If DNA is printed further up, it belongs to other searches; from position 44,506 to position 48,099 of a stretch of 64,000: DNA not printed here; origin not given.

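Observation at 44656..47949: STAND ATPase whose N-terminal cyclase-homology domain appears to have lost both metal-binding aspartates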

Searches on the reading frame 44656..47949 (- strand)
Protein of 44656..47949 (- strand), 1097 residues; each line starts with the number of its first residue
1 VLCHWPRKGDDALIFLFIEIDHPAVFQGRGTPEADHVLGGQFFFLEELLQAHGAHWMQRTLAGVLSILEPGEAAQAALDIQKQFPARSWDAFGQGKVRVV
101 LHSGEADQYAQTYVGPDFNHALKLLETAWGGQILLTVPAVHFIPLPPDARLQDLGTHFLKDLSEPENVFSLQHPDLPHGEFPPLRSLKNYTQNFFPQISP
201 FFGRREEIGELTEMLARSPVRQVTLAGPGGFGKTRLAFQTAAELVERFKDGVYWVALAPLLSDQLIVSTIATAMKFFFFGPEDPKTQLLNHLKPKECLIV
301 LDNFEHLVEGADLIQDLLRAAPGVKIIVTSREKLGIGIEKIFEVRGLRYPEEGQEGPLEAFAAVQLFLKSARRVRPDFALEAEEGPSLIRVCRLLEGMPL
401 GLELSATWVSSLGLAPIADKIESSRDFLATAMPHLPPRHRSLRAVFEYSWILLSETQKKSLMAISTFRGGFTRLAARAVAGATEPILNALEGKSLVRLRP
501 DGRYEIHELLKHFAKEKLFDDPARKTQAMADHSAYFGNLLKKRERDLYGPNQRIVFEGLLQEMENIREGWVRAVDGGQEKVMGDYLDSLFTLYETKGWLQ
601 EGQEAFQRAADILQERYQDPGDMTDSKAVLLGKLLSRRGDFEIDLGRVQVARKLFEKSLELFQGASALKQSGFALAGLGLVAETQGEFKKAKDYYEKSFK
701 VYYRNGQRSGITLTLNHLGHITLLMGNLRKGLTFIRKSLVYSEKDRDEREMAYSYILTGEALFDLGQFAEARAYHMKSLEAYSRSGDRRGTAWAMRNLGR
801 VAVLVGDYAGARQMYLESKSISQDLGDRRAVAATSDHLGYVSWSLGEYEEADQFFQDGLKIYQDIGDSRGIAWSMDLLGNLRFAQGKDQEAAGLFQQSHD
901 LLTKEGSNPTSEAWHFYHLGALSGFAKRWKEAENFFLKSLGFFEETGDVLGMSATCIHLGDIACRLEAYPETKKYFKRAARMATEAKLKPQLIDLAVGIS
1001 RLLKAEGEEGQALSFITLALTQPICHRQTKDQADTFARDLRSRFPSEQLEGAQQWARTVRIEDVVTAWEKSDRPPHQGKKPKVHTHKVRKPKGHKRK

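Call 5: search_protein_families(library=pfam, proteins=[window:44656-47949:-], max_evalue=1)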
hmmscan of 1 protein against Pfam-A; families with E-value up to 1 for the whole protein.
window:44656-47949:- (1097 aa): 23 families
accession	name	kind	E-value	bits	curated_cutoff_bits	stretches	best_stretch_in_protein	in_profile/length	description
PF13424.12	TPR_12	-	2.4e-45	153.1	30.1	4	756-821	7-74/77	Tetratricopeptide repeat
PF13374.12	TPR_10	-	7.5e-20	70.7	27.5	3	831-864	1-34/42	Tetratricopeptide repeat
PF07719.23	TPR_2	-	3.2e-18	64.7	27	3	674-702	3-31/34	Tetratricopeptide repeat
PF17874.7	TPR_MalT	-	5.8e-13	49.3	45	3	725-906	14-195/336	MalT-like TPR region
PF13181.12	TPR_8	-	1.1e-12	47.4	25.7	2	837-864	6-33/34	Tetratricopeptide repeat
PF00515.34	TPR_1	-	2.3e-10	40.3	27.8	1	674-700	3-29/34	Tetratricopeptide repeat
PF13428.12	TPR_14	-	1.5e-06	28.8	23.5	0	675-701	4-30/44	Tetratricopeptide repeat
PF13176.12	TPR_7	-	2.6e-06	27.5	27.9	0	794-828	1-35/36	Tetratricopeptide repeat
PF00931.28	NB-ARC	-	2.8e-06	27.2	23.5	1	207-333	4-138/248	NB-ARC domain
PF13191.12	AAA_16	-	1.4e-05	26.1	32.6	1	200-256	1-57/167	AAA ATPase domain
PF25199.1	nSTAND_NTPase5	-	2.8e-05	24.4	34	1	204-333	21-135/145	Novel STAND NTPase 5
PF07721.20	TPR_4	-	9.3e-05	23.1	27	1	792-814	1-23/26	Tetratricopeptide repeat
PF25063.1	ARM_TT21_C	-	0.00041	20.7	35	1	640-718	103-175/209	Tetratricopeptide repeat protein 21 C-terminal ARM domain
PF14938.12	SNAP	-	0.00056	19.9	25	1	883-988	85-190/282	Soluble NSF attachment protein, SNAP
PF01637.24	ATPase_2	-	0.00081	19.7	33.2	1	201-257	1-57/225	ATPase domain predominantly from Archaea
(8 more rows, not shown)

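Call 6: search_protein_families(library=ncbifam, proteins=[window:44656-47949:-], max_evalue=1)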
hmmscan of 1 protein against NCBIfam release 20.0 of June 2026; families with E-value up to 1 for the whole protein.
window:44656-47949:- (1097 aa): 15 families
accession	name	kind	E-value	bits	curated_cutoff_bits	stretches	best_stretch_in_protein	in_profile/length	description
NF041717.1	HaaA_phane_TPR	equivalog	3.7e-40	137.8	1125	3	656-902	616-862/882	cyclophane-containing RiPP biosynthesis TPR protein HaaT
NF053617.1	SARPRegAfsRStmc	equivalog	1.6e-22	79.4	1430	4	780-963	724-906/986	SARP-family global regulator AfsR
NF040586.1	FxSxx_TPR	equivalog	1.2e-19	70.3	300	3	717-866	433-590/830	FxSxx-COOH system tetratricopeptide repeat protein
NF053720.1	NsdA_fam_reg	subfamily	3.2e-10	40.1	75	2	755-815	204-264/432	NsdA family TPR-like regulatory protein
NF053520.1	HK_Porph_FimS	equivalog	1.5e-08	33.4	600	2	631-851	83-303/618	sensor histidine kinase FimS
NF002725.1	PRK02603.1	equivalog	1.1e-05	25.5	143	1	673-783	36-144/173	photosystem I assembly protein Ycf3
TIGR00540.1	TPR_hemY_coli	hypoth_equivalog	7.2e-05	21.7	142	1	644-698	331-385/385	heme biosynthesis-associated TPR protein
TIGR02795.1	tol_pal_ybgF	equivalog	0.00049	20.7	90.1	0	757-815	44-99/119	tol-pal system protein YbgF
NF053779.1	BT3442_fam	equivalog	0.001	17.9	940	1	695-860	85-250/563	BT3442 family protein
NF052312.1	T9SS_PorW_SprE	equivalog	0.0013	17.4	250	0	678-720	296-336/716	type IX secretion system periplasmic lipoprotein PorW/SprE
TIGR02521.1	type_IV_pilW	equivalog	0.013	15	154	0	674-707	67-100/234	type IV pilus biogenesis/stability protein PilW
TIGR03903.1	TOMM_kin_cyc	equivalog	0.014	13.2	705.75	0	73-239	361-524/1267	TOMM system kinase/cyclase fusion protein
NF033758.1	gliding_GltE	equivalog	0.11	11.5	225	0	790-869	84-157/411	adventurous gliding motility TPR repeat lipoprotein GltE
TIGR02928.1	TIGR02928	subfamily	0.12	11.3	181.3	1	200-320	16-156/366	orc1/cdc6 family replication initiation protein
NF047507.1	TPR_BatC_Lepto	exception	0.13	11.7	175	0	637-701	63-125/214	TPR repeat-containing protein BatC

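Call 7: search_protein_families(library=padloc, proteins=[window:44656-47949:-], max_evalue=1)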
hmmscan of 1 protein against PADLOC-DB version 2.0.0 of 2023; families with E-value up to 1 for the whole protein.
window:44656-47949:- (1097 aa): 3 families
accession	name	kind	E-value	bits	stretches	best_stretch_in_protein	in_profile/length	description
PDLC01169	TPR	-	4.5e-27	93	4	836-920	113-196/252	TPR repeats containing protein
PDLC01171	TPR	-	5.6e-10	36.8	2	648-739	194-280/504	TPR repeats containing protein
PDLC01092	C3a198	-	7e-08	29.9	2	757-875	163-278/523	TPR protein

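Call 15: find_related_loci(query=window:44656-47913:-, collection=genome_contigs, flank=8000)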
Query window:44656-47913:- (1085 aa) in genome_contigs; peptide patterns used: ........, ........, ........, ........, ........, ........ (x = any residue, [..] = any of these).
31 stretches matched a pattern, but none encodes a relative of the query by tblastn (E <= 1e-3).
